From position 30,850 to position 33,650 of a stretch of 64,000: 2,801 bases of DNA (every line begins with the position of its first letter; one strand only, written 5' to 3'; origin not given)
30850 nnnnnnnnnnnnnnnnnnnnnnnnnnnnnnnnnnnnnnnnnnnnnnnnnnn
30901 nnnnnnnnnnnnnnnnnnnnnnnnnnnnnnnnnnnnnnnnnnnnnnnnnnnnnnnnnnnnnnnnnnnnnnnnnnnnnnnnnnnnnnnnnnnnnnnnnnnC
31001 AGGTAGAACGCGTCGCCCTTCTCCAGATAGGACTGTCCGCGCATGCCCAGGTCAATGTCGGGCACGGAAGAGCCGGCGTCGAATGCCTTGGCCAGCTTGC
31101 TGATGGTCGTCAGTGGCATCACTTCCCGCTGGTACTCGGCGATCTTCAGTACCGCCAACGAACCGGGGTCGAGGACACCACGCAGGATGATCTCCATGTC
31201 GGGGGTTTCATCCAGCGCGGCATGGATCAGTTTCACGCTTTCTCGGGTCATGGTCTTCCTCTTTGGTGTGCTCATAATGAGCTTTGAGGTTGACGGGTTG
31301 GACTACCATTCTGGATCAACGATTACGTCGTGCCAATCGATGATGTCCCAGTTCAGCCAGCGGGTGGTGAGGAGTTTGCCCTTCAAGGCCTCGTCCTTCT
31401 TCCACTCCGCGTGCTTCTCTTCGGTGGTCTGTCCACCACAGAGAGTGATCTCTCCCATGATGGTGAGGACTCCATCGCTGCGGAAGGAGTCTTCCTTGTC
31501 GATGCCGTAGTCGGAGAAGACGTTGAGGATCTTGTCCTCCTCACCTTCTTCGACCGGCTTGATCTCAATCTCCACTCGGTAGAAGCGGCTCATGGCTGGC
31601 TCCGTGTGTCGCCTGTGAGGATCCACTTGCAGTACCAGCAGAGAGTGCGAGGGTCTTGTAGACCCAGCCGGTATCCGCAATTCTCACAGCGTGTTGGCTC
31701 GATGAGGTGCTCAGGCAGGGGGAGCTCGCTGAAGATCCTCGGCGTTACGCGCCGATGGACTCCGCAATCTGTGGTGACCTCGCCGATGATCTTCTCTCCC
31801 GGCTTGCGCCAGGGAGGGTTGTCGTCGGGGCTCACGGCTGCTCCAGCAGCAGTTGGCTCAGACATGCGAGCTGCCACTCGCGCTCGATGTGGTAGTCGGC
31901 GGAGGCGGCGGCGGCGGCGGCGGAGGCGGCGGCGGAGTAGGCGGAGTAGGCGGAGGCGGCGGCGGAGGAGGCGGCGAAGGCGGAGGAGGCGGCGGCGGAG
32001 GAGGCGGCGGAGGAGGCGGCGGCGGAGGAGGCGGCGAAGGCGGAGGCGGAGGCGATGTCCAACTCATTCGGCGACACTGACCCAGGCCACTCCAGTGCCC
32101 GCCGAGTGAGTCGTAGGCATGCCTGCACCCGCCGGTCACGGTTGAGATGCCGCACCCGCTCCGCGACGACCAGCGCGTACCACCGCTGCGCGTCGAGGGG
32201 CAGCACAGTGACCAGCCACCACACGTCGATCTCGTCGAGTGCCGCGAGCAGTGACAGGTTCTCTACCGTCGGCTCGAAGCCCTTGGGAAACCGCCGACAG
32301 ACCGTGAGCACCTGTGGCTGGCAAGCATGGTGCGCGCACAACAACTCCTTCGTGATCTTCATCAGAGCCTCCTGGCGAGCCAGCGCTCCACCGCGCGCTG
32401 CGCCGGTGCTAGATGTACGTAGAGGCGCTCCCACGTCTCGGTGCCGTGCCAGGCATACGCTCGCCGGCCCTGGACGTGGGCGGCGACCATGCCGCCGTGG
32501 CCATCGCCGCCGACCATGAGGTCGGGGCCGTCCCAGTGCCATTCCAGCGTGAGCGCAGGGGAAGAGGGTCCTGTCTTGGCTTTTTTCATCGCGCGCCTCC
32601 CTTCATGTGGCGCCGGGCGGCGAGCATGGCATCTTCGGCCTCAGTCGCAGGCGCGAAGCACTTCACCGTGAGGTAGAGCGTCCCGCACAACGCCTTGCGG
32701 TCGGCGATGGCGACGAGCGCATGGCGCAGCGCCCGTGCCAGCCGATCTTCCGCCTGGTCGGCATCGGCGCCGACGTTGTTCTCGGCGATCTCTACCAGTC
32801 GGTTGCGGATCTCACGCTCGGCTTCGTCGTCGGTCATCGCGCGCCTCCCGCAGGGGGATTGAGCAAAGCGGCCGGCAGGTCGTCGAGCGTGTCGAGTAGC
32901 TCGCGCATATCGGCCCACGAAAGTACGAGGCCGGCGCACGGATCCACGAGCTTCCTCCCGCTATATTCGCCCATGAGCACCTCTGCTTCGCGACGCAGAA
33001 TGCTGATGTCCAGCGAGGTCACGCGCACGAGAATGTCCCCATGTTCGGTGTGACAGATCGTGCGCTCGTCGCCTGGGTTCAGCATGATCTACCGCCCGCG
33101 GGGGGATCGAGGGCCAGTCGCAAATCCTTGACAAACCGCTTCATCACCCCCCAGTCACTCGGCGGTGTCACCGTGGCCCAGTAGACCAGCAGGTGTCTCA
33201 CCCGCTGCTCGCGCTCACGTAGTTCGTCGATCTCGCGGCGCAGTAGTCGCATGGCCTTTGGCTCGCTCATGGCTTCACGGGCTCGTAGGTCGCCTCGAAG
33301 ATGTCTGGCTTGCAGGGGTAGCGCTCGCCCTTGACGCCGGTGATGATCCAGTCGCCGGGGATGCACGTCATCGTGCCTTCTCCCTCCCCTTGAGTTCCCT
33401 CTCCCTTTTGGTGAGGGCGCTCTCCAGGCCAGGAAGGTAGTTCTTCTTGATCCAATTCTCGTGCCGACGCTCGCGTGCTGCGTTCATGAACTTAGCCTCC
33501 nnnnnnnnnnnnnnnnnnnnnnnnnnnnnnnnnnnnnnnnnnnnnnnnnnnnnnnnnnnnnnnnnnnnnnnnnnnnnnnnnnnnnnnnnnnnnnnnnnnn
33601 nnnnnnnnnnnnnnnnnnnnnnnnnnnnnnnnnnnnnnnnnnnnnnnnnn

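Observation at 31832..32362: Gene carrying a 159-bp (GGC/GGA)n tract encoding an Ala/Ser linker: slippage-prone contingency locus?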

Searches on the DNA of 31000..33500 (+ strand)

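Call 7: search_dna_similar(query=window:31000-33500:+, collection=phages, mode=near, max_rows=40)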
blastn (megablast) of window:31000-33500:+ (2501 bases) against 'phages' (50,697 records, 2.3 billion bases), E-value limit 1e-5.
No match.

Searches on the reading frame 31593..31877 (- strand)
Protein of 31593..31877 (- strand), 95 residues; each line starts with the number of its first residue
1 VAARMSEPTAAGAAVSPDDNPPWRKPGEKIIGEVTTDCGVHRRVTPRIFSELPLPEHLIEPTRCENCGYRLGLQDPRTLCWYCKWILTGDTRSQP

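Call 5: search_protein_families(library=pfam, proteins=[window:31593-31877:-], max_evalue=1)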
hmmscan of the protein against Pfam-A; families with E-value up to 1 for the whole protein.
window:31593-31877:- (95 aa): 2 families
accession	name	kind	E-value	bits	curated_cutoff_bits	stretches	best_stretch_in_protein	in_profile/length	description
PF03604.18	Zn_ribbon_RPAB4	-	0.042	14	24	1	60-71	16-27/32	DNA directed RNA polymerase, 7 kDa subunit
PF13248.11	Zn_ribbon_3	-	0.078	12.9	27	0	80-88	5-13/26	zinc-ribbon domain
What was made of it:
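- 31590..31835 (-): Downstream 81-aa ORF with CxxC...CxxC (zinc-ribbon-like); its GTG start overlaps the stop (GTGA). Weak Zn_ribbon matches only (call 5).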

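Call 6: search_protein_families(library=phrogs, proteins=[window:31593-31877:-], max_evalue=1)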
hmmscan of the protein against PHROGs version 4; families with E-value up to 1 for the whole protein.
window:31593-31877:- (95 aa): 0 families

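Call 63: search_protein_families(library=padloc, proteins=[window:31593-31877:-], max_evalue=0.01)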
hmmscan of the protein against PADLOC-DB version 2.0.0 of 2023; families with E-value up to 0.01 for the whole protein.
window:31593-31877:- (95 aa): 0 families

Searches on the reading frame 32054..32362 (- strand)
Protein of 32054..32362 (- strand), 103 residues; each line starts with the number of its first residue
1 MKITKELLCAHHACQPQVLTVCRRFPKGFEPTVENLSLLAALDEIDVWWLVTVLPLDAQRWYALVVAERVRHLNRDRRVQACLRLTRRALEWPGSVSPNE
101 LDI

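Call 25: find_related_loci(query=A3, collection=viral_contigs, flank=4000)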
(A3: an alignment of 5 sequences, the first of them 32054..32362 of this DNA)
Query A3 (103 aa) in viral_contigs; peptide patterns used: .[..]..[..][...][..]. (x = any residue, [..] = any of these).
261 stretches matched a pattern; 3 encode a relative of the query (tblastn E <= 1e-3); 3 distinct loci.
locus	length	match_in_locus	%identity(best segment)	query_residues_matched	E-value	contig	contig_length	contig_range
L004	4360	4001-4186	34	1-62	7e-7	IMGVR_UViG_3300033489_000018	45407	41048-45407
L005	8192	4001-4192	39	1-64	3e-6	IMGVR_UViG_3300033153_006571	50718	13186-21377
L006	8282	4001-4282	25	1-90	9e-6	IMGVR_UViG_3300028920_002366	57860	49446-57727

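Call 32: search_protein_representatives(alignment_id=A3)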
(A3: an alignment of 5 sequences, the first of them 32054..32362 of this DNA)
Query: 5 sequences, 107 profile positions. Proteins with E-value up to 0.001 (for the whole library): 3292; up to 1e-10: 1535; up to 1e-30: 29. The best 150 are listed.
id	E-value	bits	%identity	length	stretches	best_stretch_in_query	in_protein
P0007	3.8e-66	236.1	-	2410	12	57-105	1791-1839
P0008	8.2e-44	164.2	-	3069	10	53-91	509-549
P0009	1.1e-42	160.6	-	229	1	1-107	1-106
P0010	1.6e-35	137.5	-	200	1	1-107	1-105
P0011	5.0e-34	132.7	-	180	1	1-105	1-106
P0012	6.1e-34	132.5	-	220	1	1-106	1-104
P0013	2.1e-33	130.8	-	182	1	1-105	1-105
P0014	2.2e-33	130.7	-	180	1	1-105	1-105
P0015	4.5e-33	129.7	-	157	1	1-105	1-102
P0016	8.9e-33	128.7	-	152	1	1-106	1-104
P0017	9.8e-33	128.6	-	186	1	1-106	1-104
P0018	2.0e-32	127.6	-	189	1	2-106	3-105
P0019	2.5e-32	127.3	-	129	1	1-106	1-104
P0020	3.5e-32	126.8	-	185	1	1-106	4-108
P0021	4.3e-32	126.5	-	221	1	1-100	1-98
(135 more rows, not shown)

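Call 34: find_homologous_proteins(query=A3, max_evalue=0.00001)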
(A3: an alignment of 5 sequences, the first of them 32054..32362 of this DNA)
Query A3 (5 sequences) (103 aa, profile of the alignment): 1471 proteins with E <= 0.00001 among 8000 candidates; the best 120 are listed.
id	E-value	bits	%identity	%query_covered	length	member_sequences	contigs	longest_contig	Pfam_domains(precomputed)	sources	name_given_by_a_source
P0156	1.3e-45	172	30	97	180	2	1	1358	PF27195.1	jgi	-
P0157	6.8e-44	166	29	92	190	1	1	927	PF27195.1,PF21805.4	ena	-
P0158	7.6e-44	166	28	97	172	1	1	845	PF27195.1,PF21805.4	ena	-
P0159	4.5e-43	163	28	97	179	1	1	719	PF27195.1,PF21805.4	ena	-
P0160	1.1e-42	162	29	97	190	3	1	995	PF14423.13,PF21805.4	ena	-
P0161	1.4e-42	162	30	97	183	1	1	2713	PF27195.1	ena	-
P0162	4.6e-42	160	27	96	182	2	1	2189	PF21805.4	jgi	-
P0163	6.4e-42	160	28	97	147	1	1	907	PF27195.1,PF21805.4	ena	-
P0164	8.7e-42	159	28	99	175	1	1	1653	PF27195.1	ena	-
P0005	1.8e-41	158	24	95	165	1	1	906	PF21805.4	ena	-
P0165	3.9e-41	157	26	95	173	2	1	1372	PF22011.3,PF27195.1,PF21805.4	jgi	-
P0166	4.9e-41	157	27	97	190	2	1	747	PF21805.4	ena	-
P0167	5.5e-41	157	26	97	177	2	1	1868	PF21805.4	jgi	-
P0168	5.7e-41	157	25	91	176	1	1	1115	PF22011.3,PF21805.4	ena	-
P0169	6.5e-41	157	25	96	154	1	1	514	PF27195.1,PF21805.4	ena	-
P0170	6.8e-41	156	23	90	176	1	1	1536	PF22011.3,PF27195.1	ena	-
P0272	3.4e-34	135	27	90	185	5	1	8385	PF22011.3,PF21805.4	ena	-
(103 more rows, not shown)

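Call 57: search_protein_families(library=pfam, proteins=[P0165, P0170, P0156, P0160], max_evalue=0.01)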
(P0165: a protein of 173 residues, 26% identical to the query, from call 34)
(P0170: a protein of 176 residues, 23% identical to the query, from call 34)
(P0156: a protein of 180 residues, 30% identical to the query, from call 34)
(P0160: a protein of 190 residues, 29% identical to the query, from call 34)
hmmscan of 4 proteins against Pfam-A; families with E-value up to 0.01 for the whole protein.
P0165 (173 aa): 1 family
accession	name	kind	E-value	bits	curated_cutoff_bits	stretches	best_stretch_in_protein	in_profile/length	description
PF21805.3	Imm5_like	-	4.1e-07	30.4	25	1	58-132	9-89/129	Imm-5 like putative immunity protein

P0170 (176 aa): 2 families
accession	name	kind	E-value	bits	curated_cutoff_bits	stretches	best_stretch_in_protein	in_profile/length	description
PF21805.3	Imm5_like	-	2.8e-05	24.5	25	1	72-153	9-89/129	Imm-5 like putative immunity protein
PF22011.2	DUF6931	-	3.2e-05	24.5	27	1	49-150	2-97/145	Family of unknown function (DUF6931)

P0156 (180 aa): 2 families
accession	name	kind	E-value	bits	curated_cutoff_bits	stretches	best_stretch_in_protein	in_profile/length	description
PF22011.2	DUF6931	-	0.00023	21.7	27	1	40-175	8-139/145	Family of unknown function (DUF6931)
PF21805.3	Imm5_like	-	0.00042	20.6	25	1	58-134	10-83/129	Imm-5 like putative immunity protein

P0160 (190 aa): 2 families
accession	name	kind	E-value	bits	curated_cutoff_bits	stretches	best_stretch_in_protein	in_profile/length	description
PF21805.3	Imm5_like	-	8.3e-06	26.2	25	1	57-165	9-112/129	Imm-5 like putative immunity protein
PF14423.12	Imm5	-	0.00032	21.3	25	1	63-148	38-126/186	Immunity protein Imm5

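Call 62: search_protein_families(library=ncbifam, proteins=[P0160, P0018], max_evalue=0.1)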
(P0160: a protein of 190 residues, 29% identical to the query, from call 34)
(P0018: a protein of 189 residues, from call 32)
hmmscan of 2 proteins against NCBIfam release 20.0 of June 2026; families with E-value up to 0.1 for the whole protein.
P0160 (190 aa): 0 families

P0018 (189 aa): 0 families

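Call 63: search_protein_families(library=padloc, proteins=[P0160], max_evalue=0.01)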
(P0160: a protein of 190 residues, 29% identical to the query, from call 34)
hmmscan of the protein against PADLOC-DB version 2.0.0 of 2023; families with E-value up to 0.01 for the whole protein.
P0160 (190 aa): 0 families

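Call 65: search_solved_structures(query=A3, max_evalue=1)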
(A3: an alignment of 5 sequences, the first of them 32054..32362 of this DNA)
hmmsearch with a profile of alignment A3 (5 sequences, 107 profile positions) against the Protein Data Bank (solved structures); distinct sequences matched with E-value up to 1: 1.
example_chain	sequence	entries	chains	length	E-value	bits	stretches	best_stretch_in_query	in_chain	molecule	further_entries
7udk_A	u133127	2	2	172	0.066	16.5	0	51-101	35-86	Designed helical repeat protein (DHR) RPB_LRP2_R4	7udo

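Call 76: predict_structure(alignment_id=A6)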
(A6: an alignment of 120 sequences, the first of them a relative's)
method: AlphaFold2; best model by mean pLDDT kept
length: 185 residues; sequences in the alignment: 120
mean_pLDDT: 90.4   pTM: 0.79
mean pLDDT of the five models: 90.4, 86.7, 86.6, 85.3, 84.5
residues with pLDDT >= 90: 128; 70-90: 48; 50-70: 9; < 50: 0
segments of 3 or more residues with pLDDT < 50: none
pLDDT, mean of each block of 10 residues (from residue 1): 94 92 92 95 95 94 96 93 96 95 94 89 86 72 74 88 92 97 76
secondary structure, 60 per line:
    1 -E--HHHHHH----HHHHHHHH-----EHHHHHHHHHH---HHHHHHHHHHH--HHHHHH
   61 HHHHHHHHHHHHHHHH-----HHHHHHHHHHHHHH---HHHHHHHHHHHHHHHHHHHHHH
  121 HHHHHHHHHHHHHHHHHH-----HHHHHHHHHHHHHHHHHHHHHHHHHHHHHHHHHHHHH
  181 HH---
elements in order: H5-10 H15-22 H29-38 H42-52 H55-76 H82-95 H99-138 H144-182
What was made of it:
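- AF2 models typical member P0272 at pLDDT 90.4 and pTM 0.79, with helices 99-138 and 144-182 made of the repeat (call 76). The repeat of a typical member is modelled as a confident two-helix hairpin (pLDDT 72-97, call 76).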

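Call 81: search_dna_similar(query=P0272, collection=phages, mode=protein, max_evalue=0.00001, max_rows=25)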
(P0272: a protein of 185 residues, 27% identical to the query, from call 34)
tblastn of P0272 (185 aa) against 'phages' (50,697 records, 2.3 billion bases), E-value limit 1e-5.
Records with a match: 1; places in all: 1; records where one place covers at least 80% of the query: 0.
Best place of each record, by identity: <60% 1.
By first word of the organism name: Methanosarcina 1.
By host as written in the record: Methanosarcina sp. 1.
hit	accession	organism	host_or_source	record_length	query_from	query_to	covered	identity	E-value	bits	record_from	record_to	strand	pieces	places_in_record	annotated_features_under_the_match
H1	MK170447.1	Methanosarcina virus MetMV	Methanosarcina sp.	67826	1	102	55%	47.6%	2e-22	99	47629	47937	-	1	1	hypothetical protein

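Call 82: get_annotated_region(hit=H1, flank=2500)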
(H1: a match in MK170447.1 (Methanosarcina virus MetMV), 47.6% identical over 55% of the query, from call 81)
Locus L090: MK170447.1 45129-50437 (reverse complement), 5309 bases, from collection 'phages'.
description: Methanosarcina virus MetMV, complete genome.
organism: Methanosarcina virus MetMV (NCBI taxid 2488574)
taxonomy: Viruses; Duplodnaviria; Heunggongvirae; Uroviricota; Caudoviricetes
host: Methanosarcina sp.; source: -; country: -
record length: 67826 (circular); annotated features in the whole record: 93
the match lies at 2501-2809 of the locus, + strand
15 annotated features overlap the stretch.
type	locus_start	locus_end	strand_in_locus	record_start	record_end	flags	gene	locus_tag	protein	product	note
CDS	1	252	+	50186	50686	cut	-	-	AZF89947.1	hypothetical protein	-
CDS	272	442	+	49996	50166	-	-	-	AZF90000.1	hypothetical protein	-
CDS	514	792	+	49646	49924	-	-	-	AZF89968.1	hypothetical protein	-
CDS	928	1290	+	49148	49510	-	-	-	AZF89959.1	hypothetical protein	-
CDS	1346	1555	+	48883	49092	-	-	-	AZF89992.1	hypothetical protein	-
CDS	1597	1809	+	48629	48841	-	-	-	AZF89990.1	hypothetical protein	-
CDS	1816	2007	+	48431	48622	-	-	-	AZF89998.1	hypothetical protein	-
CDS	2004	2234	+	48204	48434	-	-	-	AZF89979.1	hypothetical protein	-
CDS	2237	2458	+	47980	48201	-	-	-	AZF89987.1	hypothetical protein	-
CDS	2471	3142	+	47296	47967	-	-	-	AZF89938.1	hypothetical protein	-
CDS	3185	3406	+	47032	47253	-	-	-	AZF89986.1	hypothetical protein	-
CDS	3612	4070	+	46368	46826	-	-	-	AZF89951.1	hypothetical protein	-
CDS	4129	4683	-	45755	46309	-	-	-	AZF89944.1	hypothetical protein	-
CDS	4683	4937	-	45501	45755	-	-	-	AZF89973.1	hypothetical protein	-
CDS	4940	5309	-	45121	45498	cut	-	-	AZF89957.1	hypothetical protein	-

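Call 86: search_protein_families(library=pfam, proteins=[P0007, P0008, L004:3060-3818:+, L005:4001-4738:+], max_evalue=0.001)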
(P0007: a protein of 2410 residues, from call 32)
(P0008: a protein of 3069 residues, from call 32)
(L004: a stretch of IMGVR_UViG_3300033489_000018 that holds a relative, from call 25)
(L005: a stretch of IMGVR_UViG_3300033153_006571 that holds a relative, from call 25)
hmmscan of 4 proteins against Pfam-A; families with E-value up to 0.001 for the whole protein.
P0007 (2410 aa): 6 families
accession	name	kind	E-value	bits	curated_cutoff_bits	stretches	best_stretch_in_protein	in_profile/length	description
PF21805.3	Imm5_like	-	3.7e-79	263.3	25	11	1971-2069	10-103/129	Imm-5 like putative immunity protein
PF14423.12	Imm5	-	3.6e-24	86.4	25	0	273-360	35-124/186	Immunity protein Imm5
PF14434.11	Imm6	-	4.9e-09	36.5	25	0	1795-1886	3-94/121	Immunity protein Imm6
PF18371.6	FAD_SOX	-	6.5e-08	33.2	26.5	0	1804-1846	38-80/104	Flavin adenine dinucleotide (FAD)-dependent sulfhydryl oxidase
PF22170.1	AnkX_ins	-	1e-06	29.3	27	0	284-310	41-67/83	Phosphocholine transferase AnkX insertion domain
PF22011.2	DUF6931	-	7e-05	23.4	27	1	1061-1159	40-141/145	Family of unknown function (DUF6931)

P0008 (3069 aa): 5 families
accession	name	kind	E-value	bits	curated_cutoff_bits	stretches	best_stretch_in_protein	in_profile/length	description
PF21805.3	Imm5_like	-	2.5e-56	189.5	25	7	1749-1805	4-60/129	Imm-5 like putative immunity protein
PF14423.12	Imm5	-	9.8e-20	71.9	25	1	1760-1836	38-114/186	Immunity protein Imm5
PF00293.34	NUDIX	-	1e-16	61.6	21.1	1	2279-2391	3-122/134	NUDIX domain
PF14815.12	NUDIX_4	-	1.4e-10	41.4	35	1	2283-2389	3-101/113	NUDIX domain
PF14434.11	Imm6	-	8.2e-06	26.1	25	0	1327-1373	5-51/121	Immunity protein Imm6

L004:3060-3818:+ (253 aa): 1 family
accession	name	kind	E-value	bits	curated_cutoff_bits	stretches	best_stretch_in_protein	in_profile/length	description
PF07661.19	MORN_2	-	9.9e-22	74.9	29.6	0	87-104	5-22/22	MORN repeat variant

L005:4001-4738:+ (246 aa): 0 families
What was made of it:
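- Closest known: Imm5 / Imm5_like putative immunity proteins of polymorphic toxin systems. Same: Giant poly-Imm5_like 'polyimmunity' proteins are hit by the same profile (calls 32, 86).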

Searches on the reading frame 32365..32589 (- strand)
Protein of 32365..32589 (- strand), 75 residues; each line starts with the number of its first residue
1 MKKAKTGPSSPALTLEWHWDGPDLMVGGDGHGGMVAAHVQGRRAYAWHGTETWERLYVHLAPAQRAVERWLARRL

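Call 5: search_protein_families(library=pfam, proteins=[window:32365-32589:-], max_evalue=1)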
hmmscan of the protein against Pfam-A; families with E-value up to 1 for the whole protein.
window:32365-32589:- (75 aa): 0 families

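Call 6: search_protein_families(library=phrogs, proteins=[window:32365-32589:-], max_evalue=1)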
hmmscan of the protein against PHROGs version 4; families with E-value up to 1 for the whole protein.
window:32365-32589:- (75 aa): 0 families

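Call 63: search_protein_families(library=padloc, proteins=[window:32365-32589:-], max_evalue=0.01)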
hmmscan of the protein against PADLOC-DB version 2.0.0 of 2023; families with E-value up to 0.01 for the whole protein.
window:32365-32589:- (75 aa): 0 families
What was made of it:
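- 32362..32589 (-): Upstream 75-aa ORF of unknown function; its stop overlaps the ATG (TGATG), suggesting translational coupling. No Pfam, PHROG or PADLOC hit (calls 5, 6, 63).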

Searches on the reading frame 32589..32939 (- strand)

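Call 5: search_protein_families(library=pfam, proteins=[window:32589-32939:-], max_evalue=1)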
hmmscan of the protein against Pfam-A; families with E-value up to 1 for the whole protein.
window:32589-32939:- (117 aa): 1 family
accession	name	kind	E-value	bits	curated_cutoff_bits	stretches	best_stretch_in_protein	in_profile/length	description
PF05721.19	PhyH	-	0.029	15.1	22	1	14-97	21-102/213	Phytanoyl-CoA dioxygenase (PhyH)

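Call 6: search_protein_families(library=phrogs, proteins=[window:32589-32939:-], max_evalue=1)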
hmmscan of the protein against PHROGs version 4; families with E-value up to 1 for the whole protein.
window:32589-32939:- (117 aa): 1 family
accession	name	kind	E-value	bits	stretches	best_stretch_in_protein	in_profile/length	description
phrog_10794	-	unknown function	0.34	11.7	1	44-82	3-36/178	-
